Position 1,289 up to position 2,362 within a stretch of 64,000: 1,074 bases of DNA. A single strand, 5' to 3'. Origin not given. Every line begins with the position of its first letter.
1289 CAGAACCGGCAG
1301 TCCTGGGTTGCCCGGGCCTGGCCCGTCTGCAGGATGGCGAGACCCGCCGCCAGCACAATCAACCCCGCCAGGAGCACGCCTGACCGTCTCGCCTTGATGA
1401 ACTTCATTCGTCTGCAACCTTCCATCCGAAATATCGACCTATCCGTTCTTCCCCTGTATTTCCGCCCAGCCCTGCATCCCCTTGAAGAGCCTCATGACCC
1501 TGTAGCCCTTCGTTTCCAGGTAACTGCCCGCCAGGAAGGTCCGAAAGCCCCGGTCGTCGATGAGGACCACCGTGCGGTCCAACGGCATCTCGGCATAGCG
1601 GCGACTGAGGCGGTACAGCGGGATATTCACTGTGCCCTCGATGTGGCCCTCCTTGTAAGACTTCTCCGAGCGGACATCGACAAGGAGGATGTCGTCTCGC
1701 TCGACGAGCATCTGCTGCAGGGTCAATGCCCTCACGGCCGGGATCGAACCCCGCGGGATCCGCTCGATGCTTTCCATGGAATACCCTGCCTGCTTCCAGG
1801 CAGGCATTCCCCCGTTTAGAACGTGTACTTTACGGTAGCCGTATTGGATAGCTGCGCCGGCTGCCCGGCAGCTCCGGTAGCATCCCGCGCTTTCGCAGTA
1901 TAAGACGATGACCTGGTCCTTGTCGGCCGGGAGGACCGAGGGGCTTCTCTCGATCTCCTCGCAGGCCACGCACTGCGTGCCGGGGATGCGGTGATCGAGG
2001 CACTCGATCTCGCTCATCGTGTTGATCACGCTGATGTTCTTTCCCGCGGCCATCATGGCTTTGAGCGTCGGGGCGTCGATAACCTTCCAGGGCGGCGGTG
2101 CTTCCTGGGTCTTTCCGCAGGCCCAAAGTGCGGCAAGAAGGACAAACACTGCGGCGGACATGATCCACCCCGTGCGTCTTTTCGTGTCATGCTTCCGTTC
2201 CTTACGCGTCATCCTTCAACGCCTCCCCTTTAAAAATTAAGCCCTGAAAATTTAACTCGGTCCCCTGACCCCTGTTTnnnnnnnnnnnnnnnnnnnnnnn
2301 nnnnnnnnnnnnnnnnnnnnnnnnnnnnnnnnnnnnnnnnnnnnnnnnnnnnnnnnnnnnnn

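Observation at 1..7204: Operon alternating rhodaneses with multiheme cytochromes, ending in a CbcL-like quinol oxidoreductase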

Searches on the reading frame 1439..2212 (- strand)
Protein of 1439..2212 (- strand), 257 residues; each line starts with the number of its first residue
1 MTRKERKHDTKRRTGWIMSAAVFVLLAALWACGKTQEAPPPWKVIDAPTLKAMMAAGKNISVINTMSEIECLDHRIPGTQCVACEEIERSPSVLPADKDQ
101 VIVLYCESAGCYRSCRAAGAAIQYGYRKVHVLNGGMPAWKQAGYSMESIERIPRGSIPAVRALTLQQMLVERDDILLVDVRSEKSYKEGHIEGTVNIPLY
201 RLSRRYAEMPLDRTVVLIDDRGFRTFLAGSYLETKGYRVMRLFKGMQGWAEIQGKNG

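Call 8: search_protein_families(library=pfam, proteins=[window:1439-2212:-], max_evalue=0.01)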
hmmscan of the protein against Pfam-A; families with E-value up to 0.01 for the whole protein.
window:1439-2212:- (257 aa): 1 family
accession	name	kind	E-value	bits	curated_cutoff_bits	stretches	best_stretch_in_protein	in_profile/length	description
PF00581.25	Rhodanese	-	3e-26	92.2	22.2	2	165-251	5-101/102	Rhodanese-like domain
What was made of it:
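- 1439..2212 (-): g5: rhodanese lipoprotein. The N-domain has Cys (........). The C-domain has Asp in place of Cys (LIDDRG). Pfam Rhodanese 92 bits, two stretches (call 8).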

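Call 9: search_protein_families(library=ncbifam, proteins=[window:1439-2212:-], max_evalue=0.01)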
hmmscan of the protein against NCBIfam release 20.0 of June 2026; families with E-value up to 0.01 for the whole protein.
window:1439-2212:- (257 aa): 18 families
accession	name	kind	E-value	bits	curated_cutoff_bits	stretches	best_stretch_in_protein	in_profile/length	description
NF006444.0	PRK08762.1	equivalog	4.5e-19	68.3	449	2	55-148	25-116/387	molybdopterin-synthase adenylyltransferase MoeB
NF045694.1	seleno_TsoB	exception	2.1e-16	59.1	805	2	92-150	102-160/572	rhodanese/DsbD fusion-like selenoprotein TsoB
NF041203.1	rhodanese_LYCAU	equivalog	5e-16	58.5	115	1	40-147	18-124/126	rhodanese-related (seleno)protein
NF005902.0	PRK07878.1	equivalog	1.5e-15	57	647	2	44-141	288-383/392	adenylyltransferase/sulfurtransferase MoeZ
NF045521.1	rhoda_near_glyco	subfamily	3e-12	46.5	145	2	58-147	30-116/144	rhodanese homology domain-containing protein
TIGR03865.1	PQQ_CXXCW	subfamily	7e-10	39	128.05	1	96-149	113-165/167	PQQ-dependent catabolism-associated CXXCW motif protein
NF001195.0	PRK00162.1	equivalog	8.9e-10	38.8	102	1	168-249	14-96/108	thiosulfate sulfurtransferase GlpE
NF007627.0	PRK10287.1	equivalog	3.4e-08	33.6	102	1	177-246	23-94/104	thiosulfate sulfurtransferase PspE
NF008750.0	PRK11784.1-2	equivalog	3.3e-07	29.7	241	1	170-201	11-42/346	tRNA 2-selenouridine(34) synthase MnmH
TIGR04271.1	ThiI_C_thiazole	equivalog_domain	1.7e-06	28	70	1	165-244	19-100/101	thiazole biosynthesis protein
NF005646.0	PRK07411.1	equivalog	1.9e-06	27.3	633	0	157-204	281-329/390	molybdopterin-synthase adenylyltransferase MoeB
TIGR04568.1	arch_SelU_Nterm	equivalog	3.7e-06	26.9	200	1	164-200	92-129/215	selenouridine synthase SelU-like subunit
TIGR02981.1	phageshock_pspE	exception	4.3e-06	27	126.3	1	176-238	20-84/101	thiosulfate sulfurtransferase PspE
TIGR03167.1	tRNA_sel_U_synt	equivalog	4.4e-05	23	219.75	1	175-200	3-28/311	tRNA 2-selenouridine(34) synthase MnmH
NF001133.1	PRK00142.1-1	equivalog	0.00045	19.9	170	0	95-139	161-203/229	oxygen-dependent tRNA uridine(34) hydroxylase TrhO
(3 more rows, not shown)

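Call 10: find_encoding_contigs(protein=window:1439-2212:-, flank=10000, max_places=6)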
Protein window:1439-2212:- (257 aa): 17 contigs read that carry it; 6 places shown.
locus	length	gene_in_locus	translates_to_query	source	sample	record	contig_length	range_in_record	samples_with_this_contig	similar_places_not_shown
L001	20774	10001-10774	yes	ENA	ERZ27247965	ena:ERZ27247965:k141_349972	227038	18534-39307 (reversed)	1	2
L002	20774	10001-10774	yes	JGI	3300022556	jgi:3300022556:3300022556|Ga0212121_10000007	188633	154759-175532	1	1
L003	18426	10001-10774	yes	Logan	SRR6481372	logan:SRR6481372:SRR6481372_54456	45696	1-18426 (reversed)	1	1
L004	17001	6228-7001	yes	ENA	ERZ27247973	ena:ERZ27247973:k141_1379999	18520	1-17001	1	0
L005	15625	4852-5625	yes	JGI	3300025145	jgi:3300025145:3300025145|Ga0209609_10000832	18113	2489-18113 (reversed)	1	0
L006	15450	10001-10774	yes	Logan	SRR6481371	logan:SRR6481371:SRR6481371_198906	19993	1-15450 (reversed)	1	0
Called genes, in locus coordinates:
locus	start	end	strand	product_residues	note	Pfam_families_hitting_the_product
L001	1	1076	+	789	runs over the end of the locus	PF02412:TSP_3 (faint)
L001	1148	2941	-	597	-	PF00595:PDZ (weak), PF13180:PDZ_2, PF17820:PDZ_6, PF13432:TPR_16 (weak), PF00515:TPR_1 (weak), PF00515:TPR_1, PF00515:TPR_1, PF13414:TPR_11, +15 more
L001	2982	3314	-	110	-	-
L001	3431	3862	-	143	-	-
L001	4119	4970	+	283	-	PF01734:Patatin, PF19890:DUF6363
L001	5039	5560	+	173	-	-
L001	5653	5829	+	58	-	-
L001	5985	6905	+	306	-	PF09699:Paired_CXXCH_1 (faint), PF14537:Cytochrom_c3_2 (faint), PF22113:Mtrc-MtrF_II-IV_dom (faint), PF13435:Cytochrome_C554 (faint), PF14522:Cytochrome_C7 (weak)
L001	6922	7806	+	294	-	PF00581:Rhodanese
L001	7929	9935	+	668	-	PF14522:Cytochrome_C7 (faint), PF14537:Cytochrom_c3_2 (faint), PF22113:Mtrc-MtrF_II-IV_dom (faint)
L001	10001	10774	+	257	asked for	PF00581:Rhodanese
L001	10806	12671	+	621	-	PF14537:Cytochrom_c3_2 (faint), PF14522:Cytochrome_C7 (weak), PF01292:Ni_hydr_CYTB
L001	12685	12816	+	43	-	-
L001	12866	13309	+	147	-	-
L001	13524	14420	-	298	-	PF00899:ThiF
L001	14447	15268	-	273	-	PF21926:FeeM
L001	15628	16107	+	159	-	PF03928:HbpS-like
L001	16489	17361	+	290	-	PF03631:Virul_fac_BrkB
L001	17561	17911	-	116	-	-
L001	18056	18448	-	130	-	PF09719:C_GCAxxG_C_C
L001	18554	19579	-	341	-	PF00248:Aldo_ket_red, PF13187:Fer4_9 (weak)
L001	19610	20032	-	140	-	-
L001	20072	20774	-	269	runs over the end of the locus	PF06314:ADC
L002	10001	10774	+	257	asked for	PF00581:Rhodanese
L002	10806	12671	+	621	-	PF14537:Cytochrom_c3_2 (faint), PF14522:Cytochrome_C7 (weak), PF01292:Ni_hydr_CYTB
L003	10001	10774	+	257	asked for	PF00581:Rhodanese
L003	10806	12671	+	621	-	PF14537:Cytochrom_c3_2 (faint), PF14522:Cytochrome_C7 (weak), PF01292:Ni_hydr_CYTB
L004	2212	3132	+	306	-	PF09699:Paired_CXXCH_1 (faint), PF14537:Cytochrom_c3_2 (faint), PF22113:Mtrc-MtrF_II-IV_dom (faint), PF13435:Cytochrome_C554 (faint), PF14522:Cytochrome_C7 (weak)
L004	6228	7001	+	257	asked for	PF00581:Rhodanese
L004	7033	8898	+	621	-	PF14537:Cytochrom_c3_2 (faint), PF14522:Cytochrome_C7 (weak), PF01292:Ni_hydr_CYTB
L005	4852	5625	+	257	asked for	PF00581:Rhodanese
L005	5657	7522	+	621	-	PF14537:Cytochrom_c3_2 (faint), PF14522:Cytochrome_C7 (weak), PF01292:Ni_hydr_CYTB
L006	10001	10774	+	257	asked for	PF00581:Rhodanese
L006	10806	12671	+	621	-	PF14537:Cytochrom_c3_2 (faint), PF14522:Cytochrome_C7 (weak), PF01292:Ni_hydr_CYTB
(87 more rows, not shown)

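Call 41: find_homologous_proteins(query=L001:10806-12668:+, max_evalue=1e-10)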
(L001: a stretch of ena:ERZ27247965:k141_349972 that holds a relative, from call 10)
Query L001:10806-12668:+ (621 aa): 2451 proteins with E <= 1e-10 among 8000 candidates; the best 120 are listed.
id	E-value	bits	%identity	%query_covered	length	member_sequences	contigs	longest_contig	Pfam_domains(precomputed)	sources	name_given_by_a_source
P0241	0.0e+0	1303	86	100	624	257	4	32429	PF14537.12,PF14522.12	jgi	-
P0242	0.0e+0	1199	77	100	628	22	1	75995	PF14537.12,PF01292.27,PF14522.12,PF22113.2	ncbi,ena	-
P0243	0.0e+0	1161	80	95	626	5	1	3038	PF14537.12,PF02085.22,PF14522.12,PF22113.2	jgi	jgi:cytochrome b subunit of formate dehydrogenase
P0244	0.0e+0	1048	69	99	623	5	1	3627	PF14537.12,PF14522.12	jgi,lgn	jgi:cytochrome b subunit of formate dehydrogenase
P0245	0.0e+0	1038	70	98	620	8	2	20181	PF14537.12,PF01292.27,PF14522.12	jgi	jgi:cytochrome b subunit of formate dehydrogenase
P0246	0.0e+0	1033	68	100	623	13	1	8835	PF14537.12,PF01292.27,PF14522.12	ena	-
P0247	0.0e+0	1029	69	98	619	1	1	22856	PF14537.12,PF01292.27,PF14522.12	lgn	-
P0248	0.0e+0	1028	69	97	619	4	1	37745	PF14537.12,PF14522.12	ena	-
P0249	0.0e+0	1022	68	98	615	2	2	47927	PF09699.16,PF14537.12,PF22678.2,PF01292.27,PF14522.12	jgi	jgi:cytochrome b subunit of formate dehydrogenase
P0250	0.0e+0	1017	68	98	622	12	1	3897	PF14537.12,PF14522.12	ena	-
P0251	0.0e+0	1017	68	98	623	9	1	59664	PF14537.12,PF01292.27,PF14522.12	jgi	-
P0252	8.8e-298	1007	67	98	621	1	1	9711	PF14537.12,PF01292.27,PF02085.22,PF14522.12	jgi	jgi:cytochrome b subunit of formate dehydrogenase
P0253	2.8e-297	1006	69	94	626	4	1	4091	PF09699.16,PF14537.12,PF01292.27,PF14522.12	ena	-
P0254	2.0e-296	1003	67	98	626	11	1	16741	PF09699.16,PF14537.12,PF01292.27,PF02085.22,PF14522.12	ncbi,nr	ncbi:MAG: cytochrome C [Syntrophus sp. (in: bacteria)]|nr:cytochrome C [Syntrophus sp. (in: bacteria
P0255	4.6e-295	998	67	99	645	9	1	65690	PF14537.12,PF14522.12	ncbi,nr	ncbi:MAG: cytochrome C [Deltaproteobacteria bacterium]|nr:cytochrome C [Deltaproteobacteria bacteriu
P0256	5.9e-295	998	66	98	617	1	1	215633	PF14537.12,PF01292.27,PF14522.12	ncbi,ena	-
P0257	9.6e-294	994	65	98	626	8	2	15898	PF14537.12,PF01292.27,PF02085.22,PF14522.12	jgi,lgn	jgi:cytochrome b subunit of formate dehydrogenase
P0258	3.9e-293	992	67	99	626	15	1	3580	PF09699.16,PF14537.12,PF01292.27,PF02085.22,PF14522.12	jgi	jgi:cytochrome b subunit of formate dehydrogenase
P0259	6.8e-293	991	66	98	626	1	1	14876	PF09699.16,PF14537.12,PF01292.27,PF02085.22,PF14522.12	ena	-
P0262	5.1e-292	988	66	98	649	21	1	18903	PF09699.16,PF14537.12,PF01292.27,PF02085.22,PF14522.12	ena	-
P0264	2.0e-291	986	65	99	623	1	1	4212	PF14537.12,PF01292.27,PF14522.12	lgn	-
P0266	5.9e-291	985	66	98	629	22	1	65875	PF14537.12,PF01292.27,PF02085.22,PF14522.12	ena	-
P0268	2.0e-290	983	66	97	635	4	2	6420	PF14537.12,PF01292.27,PF02085.22,PF14522.12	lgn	-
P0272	2.2e-286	970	63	100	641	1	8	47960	PF14537.12,PF01292.27,PF14522.12,PF22113.2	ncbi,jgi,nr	ncbi:MAG TPA: cytochrome c3 family protein [Syntrophales bacterium]|nr:cytochrome c3 family protein 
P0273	2.2e-286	970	64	97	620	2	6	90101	PF14537.12,PF01292.27,PF14522.12,PF22113.2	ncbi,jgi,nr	ncbi:MAG TPA: cytochrome c3 family protein [Syntrophales bacterium]|nr:cytochrome c3 family protein 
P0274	2.3e-286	970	63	100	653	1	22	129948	PF14537.12,PF01292.27,PF14522.12,PF22113.2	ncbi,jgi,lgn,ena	-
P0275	2.3e-286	970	63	100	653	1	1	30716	PF14537.12,PF01292.27,PF14522.12,PF22113.2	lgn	-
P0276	2.8e-286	969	63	100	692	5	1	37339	PF14537.12,PF01292.27,PF14522.12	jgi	jgi:cytochrome b subunit of formate dehydrogenase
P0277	8.5e-286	968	67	94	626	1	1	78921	PF09699.16,PF14537.12,PF01292.27,PF02085.22,PF14522.12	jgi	jgi:cytochrome b subunit of formate dehydrogenase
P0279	3.0e-284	963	65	99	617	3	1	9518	PF14537.12,PF01292.27,PF02085.22,PF14522.12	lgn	-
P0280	2.0e-283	960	65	96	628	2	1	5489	PF09699.16,PF14537.12,PF22678.2,PF01292.27,PF14522.12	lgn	-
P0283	1.1e-281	954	63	99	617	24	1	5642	PF14537.12,PF01292.27,PF02085.22,PF14522.12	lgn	-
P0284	1.1e-281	954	65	94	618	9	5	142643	PF09699.16,PF14537.12,PF01292.27,PF14522.12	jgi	-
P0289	9.9e-280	948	63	98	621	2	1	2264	PF14537.12,PF01292.27,PF02085.22,PF14522.12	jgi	jgi:cytochrome b subunit of formate dehydrogenase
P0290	2.2e-278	943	63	98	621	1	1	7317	PF14537.12,PF22678.2,PF01292.27,PF02085.22,PF14522.12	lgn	-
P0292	8.7e-278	941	61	96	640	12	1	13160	PF14537.12,PF01292.27,PF14522.12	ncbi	-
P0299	9.7e-272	921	63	93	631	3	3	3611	PF09699.16,PF14537.12,PF01292.27,PF14522.12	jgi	-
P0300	1.2e-270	918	63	96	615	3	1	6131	PF14537.12,PF01292.27,PF02085.22,PF14522.12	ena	-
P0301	4.5e-270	916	61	99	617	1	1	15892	PF09699.16,PF14537.12,PF01292.27,PF02085.22,PF14522.12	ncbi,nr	ncbi:MAG: cytochrome c3 family protein [Deltaproteobacteria bacterium]|nr:cytochrome c3 family prote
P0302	8.1e-269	912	63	92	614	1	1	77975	PF14537.12,PF01292.27,PF14522.12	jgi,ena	-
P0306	2.6e-267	907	62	94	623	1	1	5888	PF09699.16,PF14537.12,PF22678.2,PF01292.27,PF02085.22,PF14522.12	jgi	jgi:cytochrome b subunit of formate dehydrogenase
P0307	9.5e-267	905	61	95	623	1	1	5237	PF14537.12,PF01292.27,PF14522.12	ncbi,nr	ncbi:MAG: cytochrome c3 family protein [Deltaproteobacteria bacterium]|nr:cytochrome c3 family prote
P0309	1.2e-266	905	60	98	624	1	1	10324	PF09699.16,PF14537.12,PF01292.27,PF02085.22,PF14522.12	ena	-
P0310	1.1e-265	901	66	88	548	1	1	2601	PF14537.12,PF01292.27,PF14522.12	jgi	jgi:cytochrome b subunit of formate dehydrogenase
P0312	1.9e-264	897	60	98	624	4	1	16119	PF14537.12,PF01292.27,PF14522.12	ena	-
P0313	4.8e-264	896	62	95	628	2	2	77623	PF09699.16,PF14537.12,PF01292.27,PF14522.12,PF22113.2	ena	-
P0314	1.4e-263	894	61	99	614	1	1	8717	PF14537.12,PF01292.27,PF14522.12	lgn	-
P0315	1.6e-261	888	61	96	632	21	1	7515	PF09699.16,PF14537.12,PF22678.2,PF01292.27,PF14522.12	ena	-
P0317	8.7e-261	885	60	95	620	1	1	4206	PF09699.16,PF14537.12,PF01292.27,PF14522.12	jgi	jgi:cytochrome b subunit of formate dehydrogenase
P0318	2.4e-260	884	56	95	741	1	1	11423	PF14537.12,PF01292.27,PF02085.22,PF14522.12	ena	-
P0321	2.9e-259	880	59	98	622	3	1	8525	PF09699.16,PF14537.12,PF22678.2,PF01292.27,PF14522.12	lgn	-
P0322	4.3e-257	873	59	99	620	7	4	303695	PF14537.12,PF01292.27,PF02085.22,PF14522.12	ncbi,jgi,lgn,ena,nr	ncbi:MAG TPA: cytochrome b/b6 domain-containing protein [Deltaproteobacteria bacterium]|nr:cytochrom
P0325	1.2e-255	868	57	99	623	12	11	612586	PF09699.16,PF14537.12,PF22678.2,PF01292.27,PF14522.12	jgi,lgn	-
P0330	6.5e-251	852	60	94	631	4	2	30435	PF14537.12,PF01292.27,PF14522.12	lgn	-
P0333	7.2e-249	846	57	96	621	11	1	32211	PF09699.16,PF14537.12,PF01292.27,PF14522.12,PF22113.2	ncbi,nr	ncbi:MAG: cytochrome C [Proteobacteria bacterium]|nr:cytochrome C [Pseudomonadota bacterium]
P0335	2.2e-248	844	59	95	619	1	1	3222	PF14537.12,PF01292.27,PF14522.12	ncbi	-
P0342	1.6e-243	828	56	98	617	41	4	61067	PF09699.16,PF14537.12,PF22678.2,PF01292.27,PF14522.12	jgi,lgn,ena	-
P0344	4.9e-243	826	57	96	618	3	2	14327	PF14537.12,PF22678.2,PF01292.27,PF14522.12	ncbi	-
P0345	1.1e-241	822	56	95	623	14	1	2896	PF09699.16,PF14537.12,PF01292.27,PF14522.12,PF22113.2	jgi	jgi:cytochrome b subunit of formate dehydrogenase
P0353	1.5e-238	812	57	94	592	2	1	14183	PF09699.16,PF14537.12,PF01292.27,PF14522.12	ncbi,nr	ncbi:MAG: hypothetical protein N2596_07175 [Syntrophorhabdaceae bacterium]|nr:hypothetical protein [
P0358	1.6e-234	798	55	98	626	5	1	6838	PF14537.12,PF01292.27,PF14522.12,PF22113.2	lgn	-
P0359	2.5e-234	798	54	100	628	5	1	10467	PF09699.16,PF14537.12,PF01292.27,PF14522.12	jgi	jgi:cytochrome b subunit of formate dehydrogenase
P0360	3.7e-234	797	55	98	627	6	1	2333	PF09699.16,PF14537.12,PF01292.27,PF02085.22,PF14522.12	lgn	-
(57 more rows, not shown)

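Call 64: search_protein_families(library=ncbifam, proteins=[L001:10806-12668:+, L001:12866-13306:+], max_evalue=1)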
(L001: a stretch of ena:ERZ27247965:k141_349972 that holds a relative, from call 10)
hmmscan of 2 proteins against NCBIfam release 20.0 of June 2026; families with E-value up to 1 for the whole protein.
L001:10806-12668:+ (621 aa): 4 families
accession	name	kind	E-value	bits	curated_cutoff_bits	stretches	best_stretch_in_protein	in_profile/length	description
TIGR01583.1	formate-DH-gamm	equivalog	1.6e-13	51.1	115.85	2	349-422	1-71/204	formate dehydrogenase subunit gamma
TIGR03153.1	cytochr_NrfH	equivalog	3.2e-05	24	134.2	2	83-116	103-136/138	cytochrome c nitrite reductase small subunit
TIGR04257.1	nanowire_3heme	domain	0.00012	22.1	40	1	236-271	25-60/75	c(7)-type cytochrome triheme domain-containing protein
NF007558.0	PRK10179.1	equivalog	0.24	11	339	0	356-540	13-173/217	formate dehydrogenase-N subunit gamma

L001:12866-13306:+ (147 aa): 0 families

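Call 87: search_protein_families(library=pfam, proteins=[L001:12866-13306:+, L001:10806-12668:+], max_evalue=0.01)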
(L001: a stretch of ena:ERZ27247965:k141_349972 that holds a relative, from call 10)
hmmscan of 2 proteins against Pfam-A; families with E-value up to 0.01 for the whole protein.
L001:12866-13306:+ (147 aa): 1 family
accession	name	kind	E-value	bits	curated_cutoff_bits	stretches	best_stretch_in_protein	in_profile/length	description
PF07705.17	CARDB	-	0.00098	19.7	22.7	1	102-141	58-99/101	CARDB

L001:10806-12668:+ (621 aa): 4 families
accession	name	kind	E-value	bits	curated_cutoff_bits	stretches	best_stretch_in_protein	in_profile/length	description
PF14522.11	Cytochrome_C7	-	2e-14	53.6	24.8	3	190-270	12-67/67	Cytochrome c7 and related cytochrome c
PF14537.11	Cytochrom_c3_2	-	3.3e-09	37.5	25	1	103-174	3-71/79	Cytochrome c3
PF01292.26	Ni_hydr_CYTB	-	6.8e-08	32.9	30.1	1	352-534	1-156/179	Prokaryotic cytochrome b561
PF02085.21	Cytochrom_CIII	-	3.7e-05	24.4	22.9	1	49-139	22-101/101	Class III cytochrome C family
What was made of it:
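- On CbcL-type quinol oxidoreductase: PF01292 scores 32.9 bits against a 30.1 cut-off on the full-length protein (call 87).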
